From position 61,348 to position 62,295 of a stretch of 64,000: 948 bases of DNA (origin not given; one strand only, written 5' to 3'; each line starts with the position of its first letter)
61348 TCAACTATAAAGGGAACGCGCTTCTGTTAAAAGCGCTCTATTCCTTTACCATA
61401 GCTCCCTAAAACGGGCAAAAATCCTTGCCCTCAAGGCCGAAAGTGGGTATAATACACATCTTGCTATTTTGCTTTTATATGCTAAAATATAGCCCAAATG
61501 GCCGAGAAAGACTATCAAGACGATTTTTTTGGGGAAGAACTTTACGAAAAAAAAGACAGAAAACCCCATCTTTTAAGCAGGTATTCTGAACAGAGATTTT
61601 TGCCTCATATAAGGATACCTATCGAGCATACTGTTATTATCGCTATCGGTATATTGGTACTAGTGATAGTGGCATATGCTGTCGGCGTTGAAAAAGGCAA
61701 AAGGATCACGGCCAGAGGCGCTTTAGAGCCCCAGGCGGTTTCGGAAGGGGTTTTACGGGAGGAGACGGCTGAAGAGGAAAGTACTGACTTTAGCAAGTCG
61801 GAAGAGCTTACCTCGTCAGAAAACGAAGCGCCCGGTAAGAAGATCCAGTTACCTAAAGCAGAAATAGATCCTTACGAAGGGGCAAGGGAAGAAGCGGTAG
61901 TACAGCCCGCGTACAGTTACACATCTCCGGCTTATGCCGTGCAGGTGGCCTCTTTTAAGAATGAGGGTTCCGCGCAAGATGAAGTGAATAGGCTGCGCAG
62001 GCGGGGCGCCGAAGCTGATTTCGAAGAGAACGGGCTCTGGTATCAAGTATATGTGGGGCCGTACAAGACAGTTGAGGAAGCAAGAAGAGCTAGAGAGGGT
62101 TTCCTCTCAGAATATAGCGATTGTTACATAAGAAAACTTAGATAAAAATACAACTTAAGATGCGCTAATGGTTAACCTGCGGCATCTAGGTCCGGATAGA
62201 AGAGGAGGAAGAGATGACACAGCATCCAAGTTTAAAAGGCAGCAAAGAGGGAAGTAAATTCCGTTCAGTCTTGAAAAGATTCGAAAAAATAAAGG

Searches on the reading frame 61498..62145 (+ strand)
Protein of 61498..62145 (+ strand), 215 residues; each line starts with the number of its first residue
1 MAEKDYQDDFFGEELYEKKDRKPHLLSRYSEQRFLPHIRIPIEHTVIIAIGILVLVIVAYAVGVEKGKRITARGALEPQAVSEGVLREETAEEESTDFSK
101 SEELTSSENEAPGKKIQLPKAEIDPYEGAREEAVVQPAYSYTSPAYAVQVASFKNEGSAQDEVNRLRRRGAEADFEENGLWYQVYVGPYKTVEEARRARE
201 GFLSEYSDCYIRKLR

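Call 78: find_encoding_contigs(protein=window:61498-62145:+, flank=10000, max_places=2)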
Protein window:61498-62145:+ (215 aa): 20 contigs read that carry it; 2 places shown.
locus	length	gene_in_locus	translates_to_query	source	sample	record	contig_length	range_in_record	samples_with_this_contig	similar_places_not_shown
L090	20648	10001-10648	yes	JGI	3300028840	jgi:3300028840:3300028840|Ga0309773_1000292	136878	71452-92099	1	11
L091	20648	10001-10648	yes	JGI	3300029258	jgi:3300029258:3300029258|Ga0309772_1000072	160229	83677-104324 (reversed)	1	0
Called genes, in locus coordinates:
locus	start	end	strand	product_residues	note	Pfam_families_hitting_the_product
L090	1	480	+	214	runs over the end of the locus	PF02581:TMP-TENI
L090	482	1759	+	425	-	PF01964:ThiC_Rad_SAM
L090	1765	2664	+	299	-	PF00294:PfkB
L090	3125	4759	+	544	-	PF01637:ATPase_2, PF13191:AAA_16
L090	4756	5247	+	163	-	PF00149:Metallophos (faint), PF12850:Metallophos_2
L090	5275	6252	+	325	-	PF01699:Na_Ca_ex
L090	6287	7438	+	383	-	PF01966:HD, PF13286:HD_assoc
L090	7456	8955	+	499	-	PF01590:GAF (weak), PF13492:GAF_3 (weak), PF13185:GAF_2 (weak), PF13487:HD_5, PF01966:HD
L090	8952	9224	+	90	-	-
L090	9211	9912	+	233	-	-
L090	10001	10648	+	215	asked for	PF05036:SPOR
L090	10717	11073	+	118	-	-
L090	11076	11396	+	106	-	PF01588:tRNA_bind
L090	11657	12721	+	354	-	PF01544:CorA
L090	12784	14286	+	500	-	PF00982:Glyco_transf_20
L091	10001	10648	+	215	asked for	PF05036:SPOR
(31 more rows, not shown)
